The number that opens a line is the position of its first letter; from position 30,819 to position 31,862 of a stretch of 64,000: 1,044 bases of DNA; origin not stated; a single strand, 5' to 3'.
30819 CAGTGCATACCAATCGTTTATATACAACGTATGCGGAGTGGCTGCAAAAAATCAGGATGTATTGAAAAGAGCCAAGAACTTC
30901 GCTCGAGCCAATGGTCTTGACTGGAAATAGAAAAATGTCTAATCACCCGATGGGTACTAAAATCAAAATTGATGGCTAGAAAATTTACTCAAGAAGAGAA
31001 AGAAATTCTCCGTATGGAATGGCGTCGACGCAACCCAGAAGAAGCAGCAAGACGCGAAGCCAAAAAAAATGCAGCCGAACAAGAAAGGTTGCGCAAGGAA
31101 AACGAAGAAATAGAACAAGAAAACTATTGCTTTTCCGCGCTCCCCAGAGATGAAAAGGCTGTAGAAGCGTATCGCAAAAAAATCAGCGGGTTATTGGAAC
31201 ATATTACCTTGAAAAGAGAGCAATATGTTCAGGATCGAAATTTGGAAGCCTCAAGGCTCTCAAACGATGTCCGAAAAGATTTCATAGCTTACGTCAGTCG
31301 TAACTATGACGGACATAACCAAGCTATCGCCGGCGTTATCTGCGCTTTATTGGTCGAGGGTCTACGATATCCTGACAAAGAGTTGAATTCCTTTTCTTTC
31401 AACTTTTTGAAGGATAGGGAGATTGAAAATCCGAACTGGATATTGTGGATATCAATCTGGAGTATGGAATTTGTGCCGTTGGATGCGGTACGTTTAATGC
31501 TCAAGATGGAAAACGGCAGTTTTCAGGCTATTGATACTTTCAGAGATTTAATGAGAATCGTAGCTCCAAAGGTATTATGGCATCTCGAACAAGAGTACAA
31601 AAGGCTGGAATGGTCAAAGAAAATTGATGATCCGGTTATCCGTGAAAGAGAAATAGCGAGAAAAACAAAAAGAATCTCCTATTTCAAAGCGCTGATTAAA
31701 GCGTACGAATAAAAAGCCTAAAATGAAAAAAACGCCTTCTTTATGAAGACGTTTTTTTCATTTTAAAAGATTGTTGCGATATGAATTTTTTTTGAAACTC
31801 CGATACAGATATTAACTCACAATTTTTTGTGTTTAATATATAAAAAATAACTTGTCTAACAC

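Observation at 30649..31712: Self-contained orphan gene pair (93 aa + 247 aa) with its own AT-rich promoter region and strong terminator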

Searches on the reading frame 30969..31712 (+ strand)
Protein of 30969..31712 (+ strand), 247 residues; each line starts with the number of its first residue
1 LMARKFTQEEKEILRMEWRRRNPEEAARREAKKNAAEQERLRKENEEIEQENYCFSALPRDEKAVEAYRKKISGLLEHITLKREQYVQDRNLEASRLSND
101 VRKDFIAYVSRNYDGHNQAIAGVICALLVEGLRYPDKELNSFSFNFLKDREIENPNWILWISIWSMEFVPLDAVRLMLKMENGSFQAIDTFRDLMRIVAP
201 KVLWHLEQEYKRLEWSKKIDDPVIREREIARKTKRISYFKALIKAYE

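Call 3: search_protein_families(library=pfam, proteins=[window:30969-31712:+], max_evalue=1)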
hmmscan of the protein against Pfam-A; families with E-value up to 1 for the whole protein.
window:30969-31712:+ (247 aa): 0 families

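Call 4: search_protein_families(library=phrogs, proteins=[window:30969-31712:+], max_evalue=1)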
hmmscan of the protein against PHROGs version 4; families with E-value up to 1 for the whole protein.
window:30969-31712:+ (247 aa): 2 families
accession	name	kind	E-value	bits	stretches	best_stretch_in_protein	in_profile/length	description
phrog_4913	-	DNA, RNA and nucleotide metabolism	0.027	13.2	1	15-107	121-204/1290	replication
phrog_25576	-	unknown function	0.067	14.2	1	214-231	8-25/43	-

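Call 7: find_homologous_proteins(query=window:30969-31712:+)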
Query window:30969-31712:+ (247 aa): 21 proteins with E <= 0.001 among 767 candidates.
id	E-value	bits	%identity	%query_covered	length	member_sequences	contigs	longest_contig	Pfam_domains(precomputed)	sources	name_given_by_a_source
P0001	7.1e-157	538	100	100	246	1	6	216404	-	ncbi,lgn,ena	-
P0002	1.4e-104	367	67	100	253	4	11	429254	-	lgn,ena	-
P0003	3.4e-100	352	63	100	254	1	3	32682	-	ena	-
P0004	1.2e-84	302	58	98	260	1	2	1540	-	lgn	-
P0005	9.1e-79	282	55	98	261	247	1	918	-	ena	-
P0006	2.9e-78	281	53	98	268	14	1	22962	-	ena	-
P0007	1.5e-77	278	56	98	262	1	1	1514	-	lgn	-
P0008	2.0e-77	278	53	99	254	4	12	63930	-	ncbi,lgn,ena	-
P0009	5.6e-77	276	55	98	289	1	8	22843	-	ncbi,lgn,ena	-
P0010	1.6e-76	275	51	100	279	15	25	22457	-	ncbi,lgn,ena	-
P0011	7.2e-76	273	54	96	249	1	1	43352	-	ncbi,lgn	-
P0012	4.1e-75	270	50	100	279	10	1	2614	-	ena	-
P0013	4.0e-73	264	52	100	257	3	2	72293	-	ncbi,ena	-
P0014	5.3e-32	129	53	46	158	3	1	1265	-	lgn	-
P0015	1.7e-20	92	31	100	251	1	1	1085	-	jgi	jgi:hypothetical protein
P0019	2.1e-14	72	34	66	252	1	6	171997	-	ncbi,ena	-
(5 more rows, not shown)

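Call 9: find_related_loci(query=window:30969-31712:+, collection=genome_contigs, flank=6000)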
Query window:30969-31712:+ (247 aa) in genome_contigs; peptide patterns used: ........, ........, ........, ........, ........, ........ (x = any residue, [..] = any of these).
82 stretches matched a pattern, but none encodes a relative of the query by tblastn (E <= 1e-3).

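Call 12: find_related_loci(query=A1, collection=genome_contigs, flank=6000)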
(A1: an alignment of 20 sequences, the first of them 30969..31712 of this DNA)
Query A1 (247 aa) in genome_contigs; peptide patterns used: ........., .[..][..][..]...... (x = any residue, [..] = any of these).
43 stretches matched a pattern; 18 encode a relative of the query (tblastn E <= 1e-3); 18 distinct loci.
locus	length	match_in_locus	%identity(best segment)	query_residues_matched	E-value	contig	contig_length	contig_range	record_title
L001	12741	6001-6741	54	4-246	4e-85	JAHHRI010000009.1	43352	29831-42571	MAG: Alphaproteobacteria bacterium isolate MAG026 MAG026_9, whole genome shotgun sequence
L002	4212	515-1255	55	4-246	1e-84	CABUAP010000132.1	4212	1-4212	MAG TPA_asm: uncultured Azospirillum sp. isolate MGYG-HGUT-03845 genome assembly, contig: GUT_GENOME245766_132, whole ge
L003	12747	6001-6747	51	1-246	1e-79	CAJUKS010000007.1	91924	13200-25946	MAG TPA_asm: uncultured Alphaproteobacteria bacterium isolate MGBC160833 genome assembly, contig: MGBC160833.7, whole ge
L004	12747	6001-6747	50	1-246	3e-77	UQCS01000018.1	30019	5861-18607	uncultured Azospirillum sp. isolate UMGS149 genome assembly, contig: NODE_378_length_30019_cov_5.596382, whole genome sh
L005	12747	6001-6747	50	1-246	1e-76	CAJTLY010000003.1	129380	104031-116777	MAG TPA_asm: uncultured Alphaproteobacteria bacterium isolate MGBC103387 genome assembly, contig: MGBC103387.3, whole ge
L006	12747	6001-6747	52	1-246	1e-75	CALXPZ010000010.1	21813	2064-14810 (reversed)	MAG: uncultured Alphaproteobacteria bacterium isolate E20__bin236 genome assembly, contig: E20__k127_657702, whole genom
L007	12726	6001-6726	53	6-246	3e-75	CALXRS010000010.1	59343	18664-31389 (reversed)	MAG: uncultured Alphaproteobacteria bacterium isolate BRZ_KK__bin28 genome assembly, contig: BRZ_KK__NODE_837_length_593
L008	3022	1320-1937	37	2-209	3e-35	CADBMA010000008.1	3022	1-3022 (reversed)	MAG: uncultured Rhodospirillales bacterium isolate RUG14090 genome assembly, contig: RUG14090_asm_8, whole genome shotgu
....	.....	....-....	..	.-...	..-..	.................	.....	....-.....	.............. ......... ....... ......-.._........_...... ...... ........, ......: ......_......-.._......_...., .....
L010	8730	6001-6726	30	2-246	1e-29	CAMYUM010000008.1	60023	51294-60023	MAG TPA_asm: uncultured Azospirillum sp. isolate SRR10912534_bin.4_metaWRAP_v1.3_MAG genome assembly, contig: ERZ1421001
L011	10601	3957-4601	33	1-213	2e-29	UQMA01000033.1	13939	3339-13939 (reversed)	uncultured Azospirillum sp. isolate UMGS418 genome assembly, contig: NODE_1795_length_13939_cov_4.247623, whole genome s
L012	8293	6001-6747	30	1-246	8e-29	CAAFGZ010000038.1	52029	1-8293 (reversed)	MAG TPA_asm: Alphaproteobacteria bacterium, isolate HGM16772, WGS project CAAFGZ010000000 data, contig: SRS146812_107_k9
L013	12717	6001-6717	29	2-246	8e-28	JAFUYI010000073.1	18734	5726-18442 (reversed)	MAG: Alphaproteobacteria bacterium isolate RGIG4937 Roe_deer_Rumen-3__c264595, whole genome shotgun sequence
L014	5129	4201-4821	33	28-245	2e-23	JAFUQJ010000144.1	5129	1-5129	MAG: Alphaproteobacteria bacterium isolate RGIG4730 Roe_deer_Rectum.Co__c2429655, whole genome shotgun sequence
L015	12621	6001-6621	31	28-245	6e-23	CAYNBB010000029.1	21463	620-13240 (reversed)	MAG TPA_asm: uncultured Azospirillaceae bacterium isolate SRP225648_co1_885 genome assembly, contig: NODE_5783_length_21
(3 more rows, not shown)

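Call 15: find_encoding_contigs(protein=P0002, flank=8000, max_places=3)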
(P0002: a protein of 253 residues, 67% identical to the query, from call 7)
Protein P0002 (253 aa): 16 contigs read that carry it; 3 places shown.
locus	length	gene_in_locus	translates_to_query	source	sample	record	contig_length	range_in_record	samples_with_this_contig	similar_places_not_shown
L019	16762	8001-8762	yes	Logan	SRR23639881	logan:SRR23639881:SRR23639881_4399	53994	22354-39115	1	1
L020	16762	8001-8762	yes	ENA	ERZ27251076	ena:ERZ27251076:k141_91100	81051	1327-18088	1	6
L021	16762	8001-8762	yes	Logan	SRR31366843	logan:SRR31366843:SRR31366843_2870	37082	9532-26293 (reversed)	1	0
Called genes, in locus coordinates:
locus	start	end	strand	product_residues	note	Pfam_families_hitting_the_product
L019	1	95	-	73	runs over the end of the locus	-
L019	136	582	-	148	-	-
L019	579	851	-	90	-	-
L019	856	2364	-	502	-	PF12161:HsdM_N, PF02384:N6_Mtase, PF07669:Eco57I (faint)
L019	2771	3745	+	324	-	PF01501:Glyco_transf_8, PF18404:Glyco_transf_24 (faint)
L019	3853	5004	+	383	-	PF00817:IMS, PF11799:IMS_C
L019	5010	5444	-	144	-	-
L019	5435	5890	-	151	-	PF01035:DNA_binding_1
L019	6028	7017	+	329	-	PF00535:Glycos_transf_2, PF10111:Glyco_tranf_2_2, PF13641:Glyco_tranf_2_3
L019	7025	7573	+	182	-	PF00300:His_Phos_1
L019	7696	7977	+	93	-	-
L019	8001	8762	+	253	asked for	-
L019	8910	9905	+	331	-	-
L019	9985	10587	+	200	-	-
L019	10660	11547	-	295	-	PF03631:Virul_fac_BrkB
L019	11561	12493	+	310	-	PF23441:SDR, PF00106:adh_short, PF13561:adh_short_C2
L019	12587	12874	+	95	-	PF02686:GatC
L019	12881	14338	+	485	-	PF01425:Amidase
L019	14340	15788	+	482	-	PF02934:GatB_N, PF02637:GatB_Yqey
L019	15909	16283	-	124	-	PF23564:EF-hand_FSTL1 (faint), PF00036:EF-hand_1 (faint), PF13499:EF-hand_7 (faint), PF13202:EF-hand_5 (faint), PF13405:EF-hand_6 (faint)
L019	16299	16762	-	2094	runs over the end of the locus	PF27417:BigA_3rd, PF11765:Hyphal_reg_CWP (weak)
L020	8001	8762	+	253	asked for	-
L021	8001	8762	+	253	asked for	-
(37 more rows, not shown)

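Call 16: find_encoding_contigs(protein=P0008, flank=8000, max_places=3)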
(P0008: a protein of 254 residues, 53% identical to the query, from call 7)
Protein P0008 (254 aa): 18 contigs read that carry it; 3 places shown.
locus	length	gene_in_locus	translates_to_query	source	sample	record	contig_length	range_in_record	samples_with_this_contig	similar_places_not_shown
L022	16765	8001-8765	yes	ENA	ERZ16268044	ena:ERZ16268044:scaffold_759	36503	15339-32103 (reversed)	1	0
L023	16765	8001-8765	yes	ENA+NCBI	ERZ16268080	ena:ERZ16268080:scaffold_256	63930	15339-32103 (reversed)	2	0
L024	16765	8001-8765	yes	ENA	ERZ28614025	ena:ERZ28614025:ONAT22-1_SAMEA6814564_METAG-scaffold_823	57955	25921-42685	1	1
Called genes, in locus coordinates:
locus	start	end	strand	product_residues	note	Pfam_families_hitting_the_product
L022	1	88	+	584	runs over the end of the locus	PF17092:PCB_OB (faint), PF21710:Spt6_S1 (faint), PF00575:S1, PF00575:S1, PF23459:S1_RRP5 (weak), PF00575:S1, PF23459:S1_RRP5 (weak), PF00575:S1, +1 more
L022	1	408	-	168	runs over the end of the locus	-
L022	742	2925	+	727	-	-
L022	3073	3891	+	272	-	-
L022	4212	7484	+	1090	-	-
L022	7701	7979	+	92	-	-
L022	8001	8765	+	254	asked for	-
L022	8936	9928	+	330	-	-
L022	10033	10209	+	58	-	-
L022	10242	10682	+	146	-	PF03946:Ribosomal_L11_N, PF00298:Ribosomal_L11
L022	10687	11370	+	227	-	PF00687:Ribosomal_L1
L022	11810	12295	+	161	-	PF00466:Ribosomal_L10, PF27436:RL10_C (weak)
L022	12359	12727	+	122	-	PF16320:Ribosomal_L12_N, PF00542:Ribosomal_L12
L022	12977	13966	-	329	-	-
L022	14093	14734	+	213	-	-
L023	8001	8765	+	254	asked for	-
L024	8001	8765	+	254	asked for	-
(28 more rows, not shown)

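Call 19: search_solved_structures(query=A1, max_evalue=10)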
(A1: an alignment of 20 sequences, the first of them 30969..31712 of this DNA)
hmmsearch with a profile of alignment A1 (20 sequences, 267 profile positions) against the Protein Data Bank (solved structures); distinct sequences matched with E-value up to 10: 1.
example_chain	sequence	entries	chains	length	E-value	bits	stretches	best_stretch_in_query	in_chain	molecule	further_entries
9dt9_A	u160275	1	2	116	1.4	11.4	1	31-127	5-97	231_C2_TrkA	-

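Call 21: search_protein_families(library=ncbifam, proteins=[window:30969-31712:+, L019:8910-9905:+, L019:9985-10587:+], max_evalue=1)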
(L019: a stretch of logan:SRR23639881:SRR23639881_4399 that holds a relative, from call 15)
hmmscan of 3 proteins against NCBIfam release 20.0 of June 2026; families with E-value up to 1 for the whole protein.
window:30969-31712:+ (247 aa): 1 family
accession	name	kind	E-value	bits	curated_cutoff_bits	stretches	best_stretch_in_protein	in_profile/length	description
NF005731.0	PRK07546.1-5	equivalog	0.11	12.1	189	1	8-101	100-190/212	hypothetical protein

L019:8910-9905:+ (331 aa): 0 families

L019:9985-10587:+ (200 aa): 0 families

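Call 22: search_protein_families(library=padloc, proteins=[window:30969-31712:+, L019:8910-9905:+, L019:9985-10587:+], max_evalue=1)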
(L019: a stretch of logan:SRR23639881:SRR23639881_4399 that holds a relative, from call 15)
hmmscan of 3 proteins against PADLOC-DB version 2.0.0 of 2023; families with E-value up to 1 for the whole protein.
window:30969-31712:+ (247 aa): 0 families

L019:8910-9905:+ (331 aa): 0 families

L019:9985-10587:+ (200 aa): 0 families

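Call 31: predict_structure(alignment_id=A1)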
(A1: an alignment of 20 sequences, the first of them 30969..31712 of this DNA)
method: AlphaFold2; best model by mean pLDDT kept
length: 247 residues; sequences in the alignment: 20
mean_pLDDT: 88.0   pTM: 0.70
mean pLDDT of the five models: 88.0, 87.8, 87.8, 86.3, 86.2
residues with pLDDT >= 90: 153; 70-90: 74; 50-70: 13; < 50: 7
segments of 3 or more residues with pLDDT < 50: 55-59
pLDDT, mean of each block of 10 residues (from residue 1): 69 83 81 79 68 50 85 96 93 92 95 87 94 92 95 90 93 95 92 94 97 96 96 96 95
secondary structure, 60 per line:
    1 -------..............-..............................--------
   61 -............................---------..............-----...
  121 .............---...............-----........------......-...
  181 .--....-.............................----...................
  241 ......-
elements in order: H8-21 H23-52 H62-89 H99-112 H118-133 H137-151 H157-164 H171-176 E178-181 E184-187 H189-217 H222-246

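Call 32: search_protein_representatives(alignment_id=A1)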
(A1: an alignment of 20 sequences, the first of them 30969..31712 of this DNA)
Query: 20 sequences, 267 profile positions. Proteins with E-value up to 0.001 (for the whole library): 60; up to 1e-10: 49; up to 1e-30: 28. The best 60 are listed.
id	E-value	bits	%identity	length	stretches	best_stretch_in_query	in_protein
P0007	4.1e-112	390.2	-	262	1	9-265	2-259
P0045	2.3e-74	266.4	-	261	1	2-263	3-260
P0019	5.5e-73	261.9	-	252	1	2-263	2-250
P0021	3.1e-63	229.9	-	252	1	2-265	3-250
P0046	4.1e-60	219.7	-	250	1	11-260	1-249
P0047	3.7e-56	206.7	-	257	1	12-260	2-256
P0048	4.4e-53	196.6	-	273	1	2-264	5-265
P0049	1.3e-50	188.5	-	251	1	12-260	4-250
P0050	1.6e-50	188.2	-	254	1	2-262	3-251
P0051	1.3e-48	182.0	-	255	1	15-261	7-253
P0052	3.9e-48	180.4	-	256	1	2-259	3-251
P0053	4.8e-47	176.8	-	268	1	8-261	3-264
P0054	6.1e-47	176.5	-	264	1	2-261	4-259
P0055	7.2e-44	166.4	-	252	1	7-260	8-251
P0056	3.7e-43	164.1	-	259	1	10-260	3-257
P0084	1.4e-16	77.0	-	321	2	53-208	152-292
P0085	3.9e-16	75.5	-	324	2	67-183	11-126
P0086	3.4e-14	69.1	-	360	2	32-183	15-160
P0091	5.7e-10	55.3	-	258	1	15-234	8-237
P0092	1.9e-08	50.3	-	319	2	72-185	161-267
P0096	7.7e-07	45.0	-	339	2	35-193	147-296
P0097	1.5e-06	44.0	-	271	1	13-182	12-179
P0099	1.9e-05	40.5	-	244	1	16-182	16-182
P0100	2.7e-05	40.0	-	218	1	17-182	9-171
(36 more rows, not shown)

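Call 43: find_encoding_contigs(protein=P0001, flank=3000, max_places=6)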
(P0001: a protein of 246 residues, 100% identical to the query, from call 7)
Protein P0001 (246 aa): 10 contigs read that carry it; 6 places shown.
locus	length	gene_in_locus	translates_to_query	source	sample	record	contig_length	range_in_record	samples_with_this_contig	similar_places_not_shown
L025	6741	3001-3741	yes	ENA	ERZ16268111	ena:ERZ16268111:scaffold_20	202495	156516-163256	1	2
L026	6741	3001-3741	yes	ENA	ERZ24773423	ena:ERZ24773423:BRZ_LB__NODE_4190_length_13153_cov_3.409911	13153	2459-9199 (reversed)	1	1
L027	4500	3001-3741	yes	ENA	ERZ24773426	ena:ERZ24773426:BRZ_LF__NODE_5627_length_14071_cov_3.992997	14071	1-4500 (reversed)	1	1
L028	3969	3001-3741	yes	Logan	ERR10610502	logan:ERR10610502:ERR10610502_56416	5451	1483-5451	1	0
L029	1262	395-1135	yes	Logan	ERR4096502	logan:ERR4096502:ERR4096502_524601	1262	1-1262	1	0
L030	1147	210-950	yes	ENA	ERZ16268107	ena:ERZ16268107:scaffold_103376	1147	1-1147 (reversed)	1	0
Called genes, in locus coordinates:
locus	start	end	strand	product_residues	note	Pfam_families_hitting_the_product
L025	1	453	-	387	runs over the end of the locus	PF07690:MFS_1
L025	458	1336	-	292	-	PF00294:PfkB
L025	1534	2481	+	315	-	PF01266:DAO (faint), PF07992:Pyr_redox_2, PF12831:FAD_oxidored (faint), PF13738:Pyr_redox_3, PF00070:Pyr_redox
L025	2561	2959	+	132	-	-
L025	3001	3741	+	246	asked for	-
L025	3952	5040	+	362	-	PF02541:Ppx-GppA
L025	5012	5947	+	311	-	PF02541:Ppx-GppA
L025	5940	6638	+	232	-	PF01728:FtsJ, PF13847:Methyltransf_31 (weak)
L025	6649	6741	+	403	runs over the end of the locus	PF13847:Methyltransf_31 (faint), PF01189:Methyltr_RsmB-F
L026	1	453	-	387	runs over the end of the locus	PF07690:MFS_1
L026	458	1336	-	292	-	PF00294:PfkB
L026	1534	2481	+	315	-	PF01266:DAO (faint), PF07992:Pyr_redox_2, PF12831:FAD_oxidored (faint), PF13738:Pyr_redox_3, PF00070:Pyr_redox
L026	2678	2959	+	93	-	-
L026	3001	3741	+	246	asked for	-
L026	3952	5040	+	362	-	PF02541:Ppx-GppA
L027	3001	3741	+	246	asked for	-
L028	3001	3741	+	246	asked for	-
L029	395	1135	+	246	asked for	-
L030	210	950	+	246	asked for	-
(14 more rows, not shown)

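Call 45: fold_search(model_id=the predicted structure, library=viral)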
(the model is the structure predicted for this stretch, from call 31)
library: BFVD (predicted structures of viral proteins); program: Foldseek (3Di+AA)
matches with E <= 10: 207; with E <= 0.001: 0
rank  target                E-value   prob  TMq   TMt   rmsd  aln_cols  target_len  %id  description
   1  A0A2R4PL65            3.3e-01  0.33  0.18  0.19  54.0       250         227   14  (no name in the UniProt tables at hand)
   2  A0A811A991            4.4e-01  0.18  0.16  0.18  21.3       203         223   10  (no name in the UniProt tables at hand)
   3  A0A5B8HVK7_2          7.3e-01  0.20  0.25  0.07  30.9       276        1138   12  DUF4214 domain-containing protein [Mimiviridae sp. ChoanoV1]
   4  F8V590                7.3e-01  0.11  0.19  0.10  17.4       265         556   12  Helicase III/ VV D5-type ATPase N-terminus [Acanthamoeba polyphaga mimivirus]
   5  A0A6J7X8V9            8.0e-01  0.12  0.17  0.15  17.1       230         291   14  Uncharacterized protein [uncultured Caudovirales phage]
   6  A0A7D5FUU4            8.4e-01  0.13  0.16  0.09  12.4       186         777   16  Internal virion protein [Escherichia virus LS2]
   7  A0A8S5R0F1            9.3e-01  0.13  0.19  0.18  23.7       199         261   12  Uncharacterized protein (Fragment) [Myoviridae sp. ctxjh1]
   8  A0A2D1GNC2            9.7e-01  0.08  0.13  0.17  17.8       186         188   13  (no name in the UniProt tables at hand)
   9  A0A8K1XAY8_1          1.3e+00  0.18  0.22  0.06  18.9       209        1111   11  (no name in the UniProt tables at hand)
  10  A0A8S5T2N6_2          1.3e+00  0.14  0.23  0.08  20.7       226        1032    9  Morphogenesis protein 1 wall, phi29, hydrolase, infection [Myoviridae sp. ctqfO1]
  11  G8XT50                1.5e+00  0.08  0.18  0.17  14.6       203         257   12  Membrane protein S24 [Saimiriine betaherpesvirus 4]
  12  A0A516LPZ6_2          1.7e+00  0.14  0.18  0.04  19.1       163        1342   13  (no name in the UniProt tables at hand)
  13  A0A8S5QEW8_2          1.7e+00  0.12  0.17  0.06  15.0       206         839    9  Putative tail protein (Fragment) [Siphoviridae sp. ctbvd11]
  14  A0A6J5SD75            1.8e+00  0.98  0.21  0.60   1.6        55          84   14  Uncharacterized protein [uncultured Caudovirales phage]
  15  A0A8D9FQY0            1.8e+00  0.13  0.18  0.22  20.4       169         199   11  Uncharacterized protein [uncultured marine phage]
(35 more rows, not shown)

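Call 46: search_dna_similar(query=window:30969-31712:+, collection=phages, mode=protein, max_evalue=0.01)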
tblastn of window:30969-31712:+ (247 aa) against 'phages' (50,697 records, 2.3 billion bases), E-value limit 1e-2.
No match.
